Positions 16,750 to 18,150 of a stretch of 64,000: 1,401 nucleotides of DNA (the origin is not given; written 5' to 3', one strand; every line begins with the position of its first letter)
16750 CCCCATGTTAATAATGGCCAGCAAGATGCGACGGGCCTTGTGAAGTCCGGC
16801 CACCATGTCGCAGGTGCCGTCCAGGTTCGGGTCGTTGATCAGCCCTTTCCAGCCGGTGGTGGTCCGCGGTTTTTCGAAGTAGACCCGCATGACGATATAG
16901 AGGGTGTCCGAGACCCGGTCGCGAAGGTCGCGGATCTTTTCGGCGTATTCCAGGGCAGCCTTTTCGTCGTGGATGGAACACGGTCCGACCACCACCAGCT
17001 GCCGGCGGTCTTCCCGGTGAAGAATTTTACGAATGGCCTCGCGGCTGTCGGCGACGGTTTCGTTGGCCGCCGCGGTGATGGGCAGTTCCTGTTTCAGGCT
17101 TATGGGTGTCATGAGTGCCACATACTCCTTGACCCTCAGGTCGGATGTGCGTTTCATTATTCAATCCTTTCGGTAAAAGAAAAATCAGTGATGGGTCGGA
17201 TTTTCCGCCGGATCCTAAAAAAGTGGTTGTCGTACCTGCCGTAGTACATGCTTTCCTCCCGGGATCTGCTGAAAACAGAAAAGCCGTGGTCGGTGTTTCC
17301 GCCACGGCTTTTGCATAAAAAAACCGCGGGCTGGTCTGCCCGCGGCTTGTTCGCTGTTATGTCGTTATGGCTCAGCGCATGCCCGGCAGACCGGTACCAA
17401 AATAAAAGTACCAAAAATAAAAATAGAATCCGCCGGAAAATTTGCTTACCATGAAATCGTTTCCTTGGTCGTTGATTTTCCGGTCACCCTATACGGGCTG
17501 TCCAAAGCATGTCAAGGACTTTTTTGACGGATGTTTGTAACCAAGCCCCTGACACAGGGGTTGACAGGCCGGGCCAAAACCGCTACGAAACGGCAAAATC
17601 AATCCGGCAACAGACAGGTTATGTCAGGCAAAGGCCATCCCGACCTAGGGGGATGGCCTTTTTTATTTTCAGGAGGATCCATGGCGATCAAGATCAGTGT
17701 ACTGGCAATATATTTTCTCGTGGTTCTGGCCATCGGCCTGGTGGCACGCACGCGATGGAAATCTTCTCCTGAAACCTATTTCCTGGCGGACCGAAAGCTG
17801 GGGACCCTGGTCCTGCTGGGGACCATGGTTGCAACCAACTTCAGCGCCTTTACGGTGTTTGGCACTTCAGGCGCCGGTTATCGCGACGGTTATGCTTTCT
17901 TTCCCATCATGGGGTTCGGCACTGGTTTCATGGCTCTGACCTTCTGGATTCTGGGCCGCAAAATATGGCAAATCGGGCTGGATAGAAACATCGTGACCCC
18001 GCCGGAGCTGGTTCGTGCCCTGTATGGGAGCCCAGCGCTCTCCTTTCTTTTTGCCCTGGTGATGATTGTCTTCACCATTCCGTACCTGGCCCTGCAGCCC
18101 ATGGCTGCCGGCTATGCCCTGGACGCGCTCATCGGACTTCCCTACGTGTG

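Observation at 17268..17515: Textbook ribosome-mediated attenuator upstream of aroG: 26-aa leader peptide with ten consecutive Phe/Tyr/Trp codons followed by two tandem terminators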

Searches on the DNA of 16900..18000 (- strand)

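Call 3: search_rna_families(source=window, start=16900, end=18000, threshold=evalue, max_evalue=10, show_alignments=3)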
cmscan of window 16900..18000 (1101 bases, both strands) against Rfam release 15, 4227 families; matches with E-value up to 10: 7.
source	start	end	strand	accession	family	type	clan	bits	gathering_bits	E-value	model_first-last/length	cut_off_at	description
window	17208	17351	+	RF02901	AaHKsRNA41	Gene; sRNA;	-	26.9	97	0.00064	1-187/187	no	Aggregatibacter sRNA 41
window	17494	17548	+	RF03362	mir-9436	Gene; miRNA;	-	20.2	80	0.41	1-66/66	no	mir-9436 microRNA precursor family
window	17297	17336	-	RF00798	mir-49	Gene; miRNA;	-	15.7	60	6.5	1-74/74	no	mir-49 microRNA precursor family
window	17619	17664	+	RF01388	isrD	Gene; sRNA;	-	15.3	37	5.2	1-51/51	no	isrD Hfq binding RNA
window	17316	17347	+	RF02657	sot2652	Gene; sRNA;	-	13.9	61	2.3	129-160/187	no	Sense overlapping transcript RNA 2652 (sot)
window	17425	17574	-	RF01262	snR44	Gene; snRNA; snoRNA; HACA-box;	CL00035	13.9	33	6.8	1-211/211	no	Small nucleolar RNA snR44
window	17036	17078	+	RF04133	MIR2646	Gene; miRNA;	-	12.1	245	9.6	1-256/256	no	MIR2646 microRNA precursor family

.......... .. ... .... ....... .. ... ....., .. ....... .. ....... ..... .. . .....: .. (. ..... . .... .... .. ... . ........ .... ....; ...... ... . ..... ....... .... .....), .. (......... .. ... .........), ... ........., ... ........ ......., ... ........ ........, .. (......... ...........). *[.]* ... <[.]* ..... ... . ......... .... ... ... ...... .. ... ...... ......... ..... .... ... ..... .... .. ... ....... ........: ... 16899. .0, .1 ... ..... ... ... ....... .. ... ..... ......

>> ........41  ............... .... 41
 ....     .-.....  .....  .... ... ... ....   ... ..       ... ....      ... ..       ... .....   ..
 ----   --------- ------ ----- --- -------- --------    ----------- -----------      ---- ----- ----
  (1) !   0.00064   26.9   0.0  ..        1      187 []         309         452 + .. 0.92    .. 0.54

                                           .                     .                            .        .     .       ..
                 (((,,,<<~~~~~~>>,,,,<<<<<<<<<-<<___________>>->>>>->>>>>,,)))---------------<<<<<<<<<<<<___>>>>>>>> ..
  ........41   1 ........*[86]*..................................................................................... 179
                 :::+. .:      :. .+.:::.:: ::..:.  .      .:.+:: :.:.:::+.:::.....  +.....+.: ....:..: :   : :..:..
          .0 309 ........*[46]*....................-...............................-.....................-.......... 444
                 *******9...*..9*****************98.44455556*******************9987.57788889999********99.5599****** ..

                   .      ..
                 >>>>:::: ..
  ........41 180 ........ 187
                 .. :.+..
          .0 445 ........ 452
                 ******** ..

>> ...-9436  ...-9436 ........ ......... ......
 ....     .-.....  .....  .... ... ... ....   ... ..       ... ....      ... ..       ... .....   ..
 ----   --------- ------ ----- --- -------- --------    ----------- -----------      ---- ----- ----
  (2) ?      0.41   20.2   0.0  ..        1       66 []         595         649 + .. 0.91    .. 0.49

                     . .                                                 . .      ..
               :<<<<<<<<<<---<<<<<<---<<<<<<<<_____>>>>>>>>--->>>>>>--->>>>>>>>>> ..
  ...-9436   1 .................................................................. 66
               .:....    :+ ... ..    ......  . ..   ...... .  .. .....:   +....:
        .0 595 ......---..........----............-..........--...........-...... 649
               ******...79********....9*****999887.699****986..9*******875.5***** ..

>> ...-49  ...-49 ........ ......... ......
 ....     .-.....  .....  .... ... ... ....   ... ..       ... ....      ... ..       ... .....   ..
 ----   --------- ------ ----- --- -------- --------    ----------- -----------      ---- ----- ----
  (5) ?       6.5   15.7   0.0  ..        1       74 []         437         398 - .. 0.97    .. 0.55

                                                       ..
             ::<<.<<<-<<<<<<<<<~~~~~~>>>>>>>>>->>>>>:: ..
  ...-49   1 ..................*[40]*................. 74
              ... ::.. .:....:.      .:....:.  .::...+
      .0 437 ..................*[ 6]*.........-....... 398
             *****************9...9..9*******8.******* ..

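Call 62: build_rna_model(alignment_id=A2, structure=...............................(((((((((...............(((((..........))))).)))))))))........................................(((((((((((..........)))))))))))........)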
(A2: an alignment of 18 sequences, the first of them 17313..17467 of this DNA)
Model R1 built from alignment A2 (18 sequences, 165 columns); structure: as given.
model positions 155; base pairs 25; branch points 1; effective number of sequences 4.41; information 0.59 bits per position. Calibrated on 0.2 Mb of random sequence (short: E-values are rough).
structure used (alignment columns):
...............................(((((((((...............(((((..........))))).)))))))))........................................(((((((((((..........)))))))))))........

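Call 64: search_with_rna_model(model_id=R1, sources=[window, L001, L002, L003, L004, L005, L006, L007, L008, L009, L010, L011, L012, L013, L014, L015, L016, L017, L018, L019, L020, L021, L022, L023, L024, L025, L026, L027, L028, L029, L030, L031, L032, L033, L034, L035, L036, L037, L038, L039, L040, L041, L042, L043, L044, L045, L046, L047, L048, L049, L050, L051, L052, L053, L054, L055, L056, L057, L058, L059, L060, L061, L062, L063, L064, L065, L066, L067, L068, L069, L070, L071, L072, L073, L074, L075, L076, L077, L078, L079, L080, L081, L082, L083, L084, L085, L086, L087, L088, L089, L090, L091, L092, L093, L094, L095, L096, L097, L098, L099], max_evalue=1)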
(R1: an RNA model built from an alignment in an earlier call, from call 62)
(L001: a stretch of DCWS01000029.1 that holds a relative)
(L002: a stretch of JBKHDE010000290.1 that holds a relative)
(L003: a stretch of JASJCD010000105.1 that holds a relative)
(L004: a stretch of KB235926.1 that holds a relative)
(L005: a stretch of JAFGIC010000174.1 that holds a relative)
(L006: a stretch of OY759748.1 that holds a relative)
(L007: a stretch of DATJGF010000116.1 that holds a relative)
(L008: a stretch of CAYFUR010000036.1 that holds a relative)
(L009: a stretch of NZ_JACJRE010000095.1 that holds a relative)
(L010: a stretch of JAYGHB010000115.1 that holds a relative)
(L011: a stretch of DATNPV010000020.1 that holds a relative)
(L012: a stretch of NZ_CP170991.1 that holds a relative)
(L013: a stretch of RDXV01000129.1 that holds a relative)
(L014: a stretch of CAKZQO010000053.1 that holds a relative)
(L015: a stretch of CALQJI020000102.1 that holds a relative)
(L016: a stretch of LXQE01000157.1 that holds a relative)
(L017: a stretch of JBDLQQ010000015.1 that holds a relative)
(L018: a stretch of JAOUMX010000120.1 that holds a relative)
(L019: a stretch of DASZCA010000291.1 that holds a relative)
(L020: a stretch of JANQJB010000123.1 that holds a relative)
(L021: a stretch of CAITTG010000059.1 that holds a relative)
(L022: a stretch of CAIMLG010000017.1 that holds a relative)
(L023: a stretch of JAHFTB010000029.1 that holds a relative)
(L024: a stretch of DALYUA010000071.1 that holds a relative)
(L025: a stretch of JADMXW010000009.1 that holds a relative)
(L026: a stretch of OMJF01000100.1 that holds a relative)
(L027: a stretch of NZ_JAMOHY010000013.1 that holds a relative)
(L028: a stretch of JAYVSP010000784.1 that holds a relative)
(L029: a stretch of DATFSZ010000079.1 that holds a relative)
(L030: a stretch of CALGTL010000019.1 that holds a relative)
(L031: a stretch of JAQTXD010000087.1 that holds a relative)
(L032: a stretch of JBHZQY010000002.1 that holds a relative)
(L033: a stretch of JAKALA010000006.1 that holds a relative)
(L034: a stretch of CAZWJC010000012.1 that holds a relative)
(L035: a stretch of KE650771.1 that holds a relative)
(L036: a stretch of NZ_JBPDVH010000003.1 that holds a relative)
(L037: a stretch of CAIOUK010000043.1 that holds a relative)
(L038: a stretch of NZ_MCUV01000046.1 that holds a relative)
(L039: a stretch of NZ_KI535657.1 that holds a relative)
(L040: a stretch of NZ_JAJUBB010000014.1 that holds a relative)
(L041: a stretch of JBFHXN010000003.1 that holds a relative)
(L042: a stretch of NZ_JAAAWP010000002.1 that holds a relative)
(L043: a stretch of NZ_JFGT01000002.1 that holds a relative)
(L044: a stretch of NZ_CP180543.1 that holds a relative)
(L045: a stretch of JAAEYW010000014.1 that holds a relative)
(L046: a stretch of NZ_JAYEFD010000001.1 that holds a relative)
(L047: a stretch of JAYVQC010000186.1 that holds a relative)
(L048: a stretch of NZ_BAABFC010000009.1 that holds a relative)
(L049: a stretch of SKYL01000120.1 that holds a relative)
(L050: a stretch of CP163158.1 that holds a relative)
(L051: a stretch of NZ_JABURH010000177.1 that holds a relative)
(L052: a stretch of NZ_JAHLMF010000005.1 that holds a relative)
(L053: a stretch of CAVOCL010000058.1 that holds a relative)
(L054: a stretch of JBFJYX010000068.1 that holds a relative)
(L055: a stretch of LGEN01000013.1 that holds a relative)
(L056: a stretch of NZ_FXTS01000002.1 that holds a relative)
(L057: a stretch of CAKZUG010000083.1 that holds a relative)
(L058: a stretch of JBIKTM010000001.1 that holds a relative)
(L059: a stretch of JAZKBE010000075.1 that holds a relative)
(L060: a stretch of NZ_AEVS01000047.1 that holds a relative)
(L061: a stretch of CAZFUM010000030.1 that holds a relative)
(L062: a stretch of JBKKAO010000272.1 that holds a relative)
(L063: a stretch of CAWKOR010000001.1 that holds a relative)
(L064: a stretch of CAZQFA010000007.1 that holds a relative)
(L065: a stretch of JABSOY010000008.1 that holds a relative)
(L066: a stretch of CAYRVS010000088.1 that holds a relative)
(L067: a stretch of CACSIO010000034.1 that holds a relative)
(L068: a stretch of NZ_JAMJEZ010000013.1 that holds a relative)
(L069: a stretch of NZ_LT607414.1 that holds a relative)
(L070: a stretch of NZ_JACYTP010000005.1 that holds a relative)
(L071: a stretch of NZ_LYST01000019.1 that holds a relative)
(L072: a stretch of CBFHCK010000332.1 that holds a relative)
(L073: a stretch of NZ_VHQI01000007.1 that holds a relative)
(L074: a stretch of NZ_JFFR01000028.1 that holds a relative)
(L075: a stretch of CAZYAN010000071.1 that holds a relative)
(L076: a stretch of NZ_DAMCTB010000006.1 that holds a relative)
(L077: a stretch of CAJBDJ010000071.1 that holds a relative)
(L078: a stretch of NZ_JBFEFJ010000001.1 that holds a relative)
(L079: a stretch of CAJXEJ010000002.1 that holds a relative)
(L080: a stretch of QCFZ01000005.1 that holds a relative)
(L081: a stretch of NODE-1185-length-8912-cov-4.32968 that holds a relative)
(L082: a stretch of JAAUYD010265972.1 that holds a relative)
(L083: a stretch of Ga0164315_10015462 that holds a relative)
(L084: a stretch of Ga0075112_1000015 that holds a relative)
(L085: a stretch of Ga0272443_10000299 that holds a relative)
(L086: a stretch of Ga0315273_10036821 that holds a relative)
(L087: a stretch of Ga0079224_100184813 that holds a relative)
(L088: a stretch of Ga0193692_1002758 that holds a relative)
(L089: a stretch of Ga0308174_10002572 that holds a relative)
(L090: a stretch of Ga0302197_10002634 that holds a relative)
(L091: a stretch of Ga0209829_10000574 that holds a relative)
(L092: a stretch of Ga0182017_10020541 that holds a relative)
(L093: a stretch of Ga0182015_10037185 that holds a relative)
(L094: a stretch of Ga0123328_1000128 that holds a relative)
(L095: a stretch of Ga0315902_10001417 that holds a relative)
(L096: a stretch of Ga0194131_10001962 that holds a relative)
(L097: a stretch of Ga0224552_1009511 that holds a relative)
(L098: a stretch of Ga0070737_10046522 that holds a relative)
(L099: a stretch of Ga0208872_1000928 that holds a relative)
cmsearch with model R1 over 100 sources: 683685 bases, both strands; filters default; matches with E-value up to 1: 17.
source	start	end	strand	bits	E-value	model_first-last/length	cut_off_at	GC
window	17316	17467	-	139.7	5.3e-28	1-155/155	no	0.47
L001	2721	2881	+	135.9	3.7e-27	1-155/155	no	0.37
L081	2302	2463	+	130.3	6.3e-26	1-155/155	no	0.35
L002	289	440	+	124.3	1.4e-24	1-155/155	no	0.43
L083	546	697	+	115.2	1.4e-22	1-155/155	no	0.43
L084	2286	2432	+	115.1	1.5e-22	1-155/155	no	0.44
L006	2819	2959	+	102.2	1.1e-19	1-155/155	no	0.43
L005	2827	2981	+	101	2.1e-19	1-155/155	no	0.39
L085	2310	2463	+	100.5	2.7e-19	1-155/155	no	0.39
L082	1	83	+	59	4.4e-10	80-155/155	5'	0.43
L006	2921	3046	-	22.2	0.064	1-155/155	no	0.41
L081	1990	2146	-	19.9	0.22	1-155/155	no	0.4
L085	2431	2466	-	19.5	0.26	113-150/155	no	0.44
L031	3366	3497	-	18.6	0.41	1-155/155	no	0.42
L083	703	821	-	18.3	0.48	1-155/155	no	0.39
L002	401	519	-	17.9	0.58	1-155/155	no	0.47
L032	6578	6704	-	17.2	0.83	1-155/155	no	0.42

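Call 65: search_with_rna_model(model_id=R1, sources=[L100, L101, L102, L103, L104, L105, L106, L107, L108, L109, L110, L111, L112, L113, L114, L115, L116, L117, L118, L119, L120, L121, L122, L123, L124, L125, L126, L127, L128, L129, L130, L131, L132, L133, L134, L135, L136, L137, L138, L139, L140, L141, L142, L143, L144, L145, L146, L147, L148, L149, L150, L151, L152, L153, L154, L155, L156, L157, L158, L159, L160, L161, L162, L163, L164, L165, L166, L167, L168, L169, L170, L171, L172, L173, L174], max_evalue=1)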
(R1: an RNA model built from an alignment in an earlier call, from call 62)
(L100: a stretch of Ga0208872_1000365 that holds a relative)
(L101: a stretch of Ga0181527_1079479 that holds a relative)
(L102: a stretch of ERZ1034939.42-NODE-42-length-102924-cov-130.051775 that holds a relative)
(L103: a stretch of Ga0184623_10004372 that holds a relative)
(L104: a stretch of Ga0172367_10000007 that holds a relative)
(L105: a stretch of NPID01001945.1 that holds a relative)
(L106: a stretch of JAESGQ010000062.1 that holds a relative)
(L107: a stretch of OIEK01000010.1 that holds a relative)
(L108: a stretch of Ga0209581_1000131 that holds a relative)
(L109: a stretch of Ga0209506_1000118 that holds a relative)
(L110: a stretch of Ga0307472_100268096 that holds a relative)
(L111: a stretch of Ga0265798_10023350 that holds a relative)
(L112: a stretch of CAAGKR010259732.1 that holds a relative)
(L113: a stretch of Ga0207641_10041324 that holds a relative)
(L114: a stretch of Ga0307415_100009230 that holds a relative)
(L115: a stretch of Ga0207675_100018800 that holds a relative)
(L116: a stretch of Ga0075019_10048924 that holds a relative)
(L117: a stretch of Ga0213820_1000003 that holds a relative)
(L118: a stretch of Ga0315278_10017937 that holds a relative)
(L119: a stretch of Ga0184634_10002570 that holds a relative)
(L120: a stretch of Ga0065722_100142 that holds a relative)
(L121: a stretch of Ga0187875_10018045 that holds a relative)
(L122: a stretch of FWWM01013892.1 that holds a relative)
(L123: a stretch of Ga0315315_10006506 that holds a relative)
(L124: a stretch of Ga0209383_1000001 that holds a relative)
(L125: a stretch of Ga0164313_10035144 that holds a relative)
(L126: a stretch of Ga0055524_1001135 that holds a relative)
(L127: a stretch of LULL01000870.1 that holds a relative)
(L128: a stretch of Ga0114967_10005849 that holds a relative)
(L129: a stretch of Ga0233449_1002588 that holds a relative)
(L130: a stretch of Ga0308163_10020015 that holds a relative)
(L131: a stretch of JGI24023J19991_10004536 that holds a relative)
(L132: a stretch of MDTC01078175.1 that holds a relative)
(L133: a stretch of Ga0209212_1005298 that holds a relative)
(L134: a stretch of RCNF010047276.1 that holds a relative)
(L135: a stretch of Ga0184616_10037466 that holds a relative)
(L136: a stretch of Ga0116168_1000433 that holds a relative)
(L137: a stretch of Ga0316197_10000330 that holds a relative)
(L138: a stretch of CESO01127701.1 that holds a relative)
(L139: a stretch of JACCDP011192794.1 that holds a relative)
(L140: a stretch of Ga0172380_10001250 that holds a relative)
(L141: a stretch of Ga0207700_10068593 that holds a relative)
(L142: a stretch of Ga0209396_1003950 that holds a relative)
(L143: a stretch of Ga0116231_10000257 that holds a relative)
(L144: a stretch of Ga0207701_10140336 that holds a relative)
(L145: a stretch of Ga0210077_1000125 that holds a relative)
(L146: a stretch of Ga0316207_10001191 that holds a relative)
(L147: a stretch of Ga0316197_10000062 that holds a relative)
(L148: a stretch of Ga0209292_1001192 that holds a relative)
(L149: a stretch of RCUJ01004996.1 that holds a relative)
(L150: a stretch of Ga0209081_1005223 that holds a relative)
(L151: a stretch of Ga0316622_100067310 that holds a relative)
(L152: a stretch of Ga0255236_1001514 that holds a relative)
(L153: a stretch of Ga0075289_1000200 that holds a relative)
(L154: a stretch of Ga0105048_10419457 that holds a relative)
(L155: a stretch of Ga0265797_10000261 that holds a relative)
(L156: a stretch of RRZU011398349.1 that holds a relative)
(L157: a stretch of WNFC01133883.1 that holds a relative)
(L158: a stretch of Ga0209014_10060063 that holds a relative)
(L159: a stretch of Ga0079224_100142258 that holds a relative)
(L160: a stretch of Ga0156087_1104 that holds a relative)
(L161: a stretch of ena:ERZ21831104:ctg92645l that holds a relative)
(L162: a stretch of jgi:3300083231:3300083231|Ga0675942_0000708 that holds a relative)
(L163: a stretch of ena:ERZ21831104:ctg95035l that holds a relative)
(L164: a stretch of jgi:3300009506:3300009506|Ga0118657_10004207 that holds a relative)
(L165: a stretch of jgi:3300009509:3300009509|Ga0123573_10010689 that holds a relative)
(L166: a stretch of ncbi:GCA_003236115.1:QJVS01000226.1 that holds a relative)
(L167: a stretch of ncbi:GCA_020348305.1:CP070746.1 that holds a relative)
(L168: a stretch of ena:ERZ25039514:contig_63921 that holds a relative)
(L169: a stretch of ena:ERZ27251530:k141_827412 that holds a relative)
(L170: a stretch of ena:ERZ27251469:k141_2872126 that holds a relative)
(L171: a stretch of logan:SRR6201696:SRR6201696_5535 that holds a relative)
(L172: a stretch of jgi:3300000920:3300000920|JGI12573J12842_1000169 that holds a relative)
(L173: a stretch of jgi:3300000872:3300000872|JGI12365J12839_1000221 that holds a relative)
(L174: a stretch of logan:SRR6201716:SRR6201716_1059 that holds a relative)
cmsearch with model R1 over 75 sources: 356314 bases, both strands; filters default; matches with E-value up to 1: 26.
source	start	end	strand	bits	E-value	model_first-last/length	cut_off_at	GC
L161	2032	2183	+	149.2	2.1e-30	1-155/155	no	0.48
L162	2690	2844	+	148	3.9e-30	1-155/155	no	0.49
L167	1757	1918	+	142.3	7.2e-29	1-155/155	no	0.37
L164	1749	1910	+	137.7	7.3e-28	1-155/155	no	0.46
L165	1749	1910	+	137.7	7.3e-28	1-155/155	no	0.46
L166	1749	1910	+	137.7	7.3e-28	1-155/155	no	0.46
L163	2697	2848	+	135.4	2.4e-27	1-155/155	no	0.49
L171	1720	1869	+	118.3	1.5e-23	1-155/155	no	0.44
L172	1720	1869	+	118.3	1.5e-23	1-155/155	no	0.44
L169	1724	1871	+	117.2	2.6e-23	1-155/155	no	0.46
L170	1724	1871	+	117.2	2.6e-23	1-155/155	no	0.46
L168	1797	1957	+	112.7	2.6e-22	1-155/155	no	0.41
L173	1722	1871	+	109.1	1.7e-21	1-155/155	no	0.47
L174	1722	1871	+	109.1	1.7e-21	1-155/155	no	0.47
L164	1466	1625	-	42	1.3e-06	1-155/155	no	0.44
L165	1466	1625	-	42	1.3e-06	1-155/155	no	0.44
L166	1466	1625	-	42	1.3e-06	1-155/155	no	0.44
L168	1922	1979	-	31.3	0.00032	94-150/155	no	0.36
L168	1542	1697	-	24.4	0.011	1-155/155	no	0.43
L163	2816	2850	-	23.1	0.022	114-150/155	no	0.63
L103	1202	1333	+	22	0.038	1-155/155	no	0.49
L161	2185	2305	-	20.4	0.085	1-155/155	no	0.51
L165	1874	1916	-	20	0.1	110-150/155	no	0.56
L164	1874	1916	-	19.8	0.12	110-150/155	no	0.56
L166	1874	1916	-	19.8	0.12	110-150/155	no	0.56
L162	2810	2846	-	18.5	0.23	114-150/155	no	0.59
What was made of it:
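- The exceptions are one truncated contig (L082) and a weaker paralogous copy in front of a second DAHP synthase operon (calls 64, 65).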

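Call 68: search_with_rna_model(model_id=R1, sources=[window, L001, L002, L005, L006, L081, L083, L084, L085, L161, L162, L163, L164, L167, L168, L169, L171, L173], max_evalue=1e-12, make_alignment=true)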
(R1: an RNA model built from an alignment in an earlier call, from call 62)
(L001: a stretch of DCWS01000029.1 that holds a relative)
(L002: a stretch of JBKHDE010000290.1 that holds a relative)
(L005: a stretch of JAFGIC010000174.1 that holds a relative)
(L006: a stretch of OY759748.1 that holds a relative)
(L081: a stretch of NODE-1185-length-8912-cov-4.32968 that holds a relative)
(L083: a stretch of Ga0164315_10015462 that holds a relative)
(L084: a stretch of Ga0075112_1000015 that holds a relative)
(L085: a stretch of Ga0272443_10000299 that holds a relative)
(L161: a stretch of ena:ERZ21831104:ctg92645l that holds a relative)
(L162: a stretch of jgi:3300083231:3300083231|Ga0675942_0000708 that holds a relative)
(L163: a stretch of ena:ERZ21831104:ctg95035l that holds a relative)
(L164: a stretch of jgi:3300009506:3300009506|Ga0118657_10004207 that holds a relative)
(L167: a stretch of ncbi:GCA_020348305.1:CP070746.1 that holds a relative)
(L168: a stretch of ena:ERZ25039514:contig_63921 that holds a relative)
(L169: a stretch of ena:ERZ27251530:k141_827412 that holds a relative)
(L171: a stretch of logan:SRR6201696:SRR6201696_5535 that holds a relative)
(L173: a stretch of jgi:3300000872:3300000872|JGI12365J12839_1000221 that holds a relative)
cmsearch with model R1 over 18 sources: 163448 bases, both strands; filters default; matches with E-value up to 1e-12: 18.
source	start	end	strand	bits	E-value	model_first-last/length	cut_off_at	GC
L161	2032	2183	+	149.2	9.7e-31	1-155/155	no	0.48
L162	2690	2844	+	148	1.8e-30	1-155/155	no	0.49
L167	1757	1918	+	142.3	3.3e-29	1-155/155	no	0.37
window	17316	17467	-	139.7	1.3e-28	1-155/155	no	0.47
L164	1749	1910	+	137.7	3.3e-28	1-155/155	no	0.46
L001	2721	2881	+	135.9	8.8e-28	1-155/155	no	0.37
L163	2697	2848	+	135.4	1.1e-27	1-155/155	no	0.49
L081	2302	2463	+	130.3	1.5e-26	1-155/155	no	0.35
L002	289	440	+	124.3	3.3e-25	1-155/155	no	0.43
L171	1720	1869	+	118.3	7e-24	1-155/155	no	0.44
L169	1724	1871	+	117.2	1.2e-23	1-155/155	no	0.46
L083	546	697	+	115.2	3.4e-23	1-155/155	no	0.43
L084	2286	2432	+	115.1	3.6e-23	1-155/155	no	0.44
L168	1797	1957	+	112.7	1.2e-22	1-155/155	no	0.41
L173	1722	1871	+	109.1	7.7e-22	1-155/155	no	0.47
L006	2819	2959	+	102.2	2.6e-20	1-155/155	no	0.43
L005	2827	2981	+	101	5e-20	1-155/155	no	0.39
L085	2310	2463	+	100.5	6.5e-20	1-155/155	no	0.39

Alignment A4: 18 matches aligned to the model, 165 columns, each read 5' to 3' on its own strand. Consensus structure (alignment columns), stored with it:
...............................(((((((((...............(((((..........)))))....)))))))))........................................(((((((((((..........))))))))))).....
